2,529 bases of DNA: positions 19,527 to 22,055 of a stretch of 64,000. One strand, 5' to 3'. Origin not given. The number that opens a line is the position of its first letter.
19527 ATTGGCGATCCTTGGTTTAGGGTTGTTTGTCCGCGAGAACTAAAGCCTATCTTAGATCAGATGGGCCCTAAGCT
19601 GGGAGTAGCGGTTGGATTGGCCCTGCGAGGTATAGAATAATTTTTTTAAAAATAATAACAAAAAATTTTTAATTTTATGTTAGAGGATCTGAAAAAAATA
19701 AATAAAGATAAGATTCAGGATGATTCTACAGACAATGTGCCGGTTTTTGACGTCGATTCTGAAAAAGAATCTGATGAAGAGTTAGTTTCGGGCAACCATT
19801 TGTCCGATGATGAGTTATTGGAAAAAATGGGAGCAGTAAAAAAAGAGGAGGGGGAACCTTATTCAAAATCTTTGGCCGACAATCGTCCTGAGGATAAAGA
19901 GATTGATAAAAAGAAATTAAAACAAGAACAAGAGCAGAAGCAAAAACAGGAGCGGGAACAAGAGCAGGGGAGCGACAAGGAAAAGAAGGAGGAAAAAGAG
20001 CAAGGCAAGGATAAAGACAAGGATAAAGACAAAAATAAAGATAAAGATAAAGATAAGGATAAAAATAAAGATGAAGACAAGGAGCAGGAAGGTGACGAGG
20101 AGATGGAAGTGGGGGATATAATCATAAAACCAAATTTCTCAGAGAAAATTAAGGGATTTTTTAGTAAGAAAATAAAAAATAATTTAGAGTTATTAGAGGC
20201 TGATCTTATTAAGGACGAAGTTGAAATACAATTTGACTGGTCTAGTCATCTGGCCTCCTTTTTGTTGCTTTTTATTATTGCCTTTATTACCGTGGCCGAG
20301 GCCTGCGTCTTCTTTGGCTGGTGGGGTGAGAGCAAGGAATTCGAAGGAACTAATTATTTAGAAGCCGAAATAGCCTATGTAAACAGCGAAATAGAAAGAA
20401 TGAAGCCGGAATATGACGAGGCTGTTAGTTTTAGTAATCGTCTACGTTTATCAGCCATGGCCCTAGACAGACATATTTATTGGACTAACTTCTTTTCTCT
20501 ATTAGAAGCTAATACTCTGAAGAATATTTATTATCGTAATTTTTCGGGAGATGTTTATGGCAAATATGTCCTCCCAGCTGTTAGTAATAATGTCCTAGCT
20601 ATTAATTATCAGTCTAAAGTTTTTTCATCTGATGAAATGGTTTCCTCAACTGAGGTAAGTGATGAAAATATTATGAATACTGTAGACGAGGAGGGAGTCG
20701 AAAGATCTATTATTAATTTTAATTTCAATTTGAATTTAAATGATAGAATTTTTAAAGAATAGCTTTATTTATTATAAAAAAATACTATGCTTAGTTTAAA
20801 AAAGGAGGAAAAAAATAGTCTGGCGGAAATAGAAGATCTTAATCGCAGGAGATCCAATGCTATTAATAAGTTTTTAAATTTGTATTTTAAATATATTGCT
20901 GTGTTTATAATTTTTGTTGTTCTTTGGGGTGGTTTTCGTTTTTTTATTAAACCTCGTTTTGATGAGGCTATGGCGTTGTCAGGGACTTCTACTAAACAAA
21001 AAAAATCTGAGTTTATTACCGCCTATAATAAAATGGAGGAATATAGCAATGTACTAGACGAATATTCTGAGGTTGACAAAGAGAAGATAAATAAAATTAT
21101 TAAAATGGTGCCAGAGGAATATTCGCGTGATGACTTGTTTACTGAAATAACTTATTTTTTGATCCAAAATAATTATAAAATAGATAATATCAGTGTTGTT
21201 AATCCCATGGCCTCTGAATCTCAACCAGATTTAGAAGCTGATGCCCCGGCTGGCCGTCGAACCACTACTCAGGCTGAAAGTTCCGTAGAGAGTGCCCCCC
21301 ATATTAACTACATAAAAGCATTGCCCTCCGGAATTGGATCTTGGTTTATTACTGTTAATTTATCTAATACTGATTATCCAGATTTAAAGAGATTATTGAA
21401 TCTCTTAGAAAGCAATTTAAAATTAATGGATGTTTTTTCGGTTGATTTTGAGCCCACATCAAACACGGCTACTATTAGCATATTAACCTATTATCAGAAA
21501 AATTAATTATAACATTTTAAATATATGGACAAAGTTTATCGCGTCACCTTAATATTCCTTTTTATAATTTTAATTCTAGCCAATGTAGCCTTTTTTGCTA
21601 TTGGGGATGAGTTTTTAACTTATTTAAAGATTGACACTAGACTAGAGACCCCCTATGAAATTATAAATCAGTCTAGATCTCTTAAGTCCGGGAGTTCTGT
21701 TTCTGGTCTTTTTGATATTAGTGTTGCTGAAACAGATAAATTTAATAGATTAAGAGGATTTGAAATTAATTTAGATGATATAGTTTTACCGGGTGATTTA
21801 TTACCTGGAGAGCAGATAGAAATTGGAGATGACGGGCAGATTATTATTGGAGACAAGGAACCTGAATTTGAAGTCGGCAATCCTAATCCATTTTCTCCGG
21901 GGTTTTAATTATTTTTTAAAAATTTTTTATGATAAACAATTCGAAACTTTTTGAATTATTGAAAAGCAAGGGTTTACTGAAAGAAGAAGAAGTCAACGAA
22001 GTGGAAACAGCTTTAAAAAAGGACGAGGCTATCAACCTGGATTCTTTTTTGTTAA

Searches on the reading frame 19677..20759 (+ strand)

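Call 66: search_protein_families(library=pfam, proteins=[window:19677-20759:+], max_evalue=5)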
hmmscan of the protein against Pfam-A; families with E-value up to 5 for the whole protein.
window:19677-20759:+ (361 aa): 5 families
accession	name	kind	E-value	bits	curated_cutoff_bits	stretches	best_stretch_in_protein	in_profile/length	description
PF03666.18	NPR3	-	0.0096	15.2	27.5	1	74-156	42-111/456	Nitrogen Permease regulator of amino acid transport activity 3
PF15377.11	DUF4604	-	0.64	10.8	28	1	36-137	57-158/176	Domain of unknown function (DUF4604)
PF02932.22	Neur_chan_memb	-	0.92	10.2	28.1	1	78-137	101-160/233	Neurotransmitter-gated ion-channel transmembrane region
PF22251.1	PFF1_TM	-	2.8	7.8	32.3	1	54-145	116-207/300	Vacuolar membrane protease, transmembrane domain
PF06025.17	DUF913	-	4.9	6.5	24.7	0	68-147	265-339/382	Domain of Unknown Function (DUF913)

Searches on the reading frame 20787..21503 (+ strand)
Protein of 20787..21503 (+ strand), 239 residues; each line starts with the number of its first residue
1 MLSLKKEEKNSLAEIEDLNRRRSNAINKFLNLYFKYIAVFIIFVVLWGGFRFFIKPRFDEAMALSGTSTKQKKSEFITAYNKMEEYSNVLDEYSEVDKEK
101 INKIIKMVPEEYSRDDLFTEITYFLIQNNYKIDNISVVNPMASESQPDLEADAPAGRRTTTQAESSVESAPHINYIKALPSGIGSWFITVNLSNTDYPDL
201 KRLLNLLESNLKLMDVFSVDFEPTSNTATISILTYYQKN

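Call 66: search_protein_families(library=pfam, proteins=[window:20787-21503:+], max_evalue=5)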
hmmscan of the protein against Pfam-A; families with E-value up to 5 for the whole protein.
window:20787-21503:+ (239 aa): 2 families
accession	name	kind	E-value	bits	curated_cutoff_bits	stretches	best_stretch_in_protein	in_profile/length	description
PF04446.17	Thg1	-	0.077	13.4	29.2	1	57-110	44-97/130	tRNAHis guanylyltransferase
PF13245.12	AAA_19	-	0.092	13.4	25.1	1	77-111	83-117/134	AAA domain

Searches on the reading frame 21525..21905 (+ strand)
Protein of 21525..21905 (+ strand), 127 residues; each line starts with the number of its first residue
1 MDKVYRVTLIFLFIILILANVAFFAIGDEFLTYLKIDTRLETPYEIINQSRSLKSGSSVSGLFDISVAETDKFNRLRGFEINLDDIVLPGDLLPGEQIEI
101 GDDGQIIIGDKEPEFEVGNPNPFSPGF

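Call 66: search_protein_families(library=pfam, proteins=[window:21525-21905:+], max_evalue=5)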
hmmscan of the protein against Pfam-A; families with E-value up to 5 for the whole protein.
window:21525-21905:+ (127 aa): 1 family
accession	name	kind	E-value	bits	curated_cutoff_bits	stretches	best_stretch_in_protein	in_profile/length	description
PF00434.23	VP7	-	0.21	11.1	25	1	7-45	34-72/336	Glycoprotein VP7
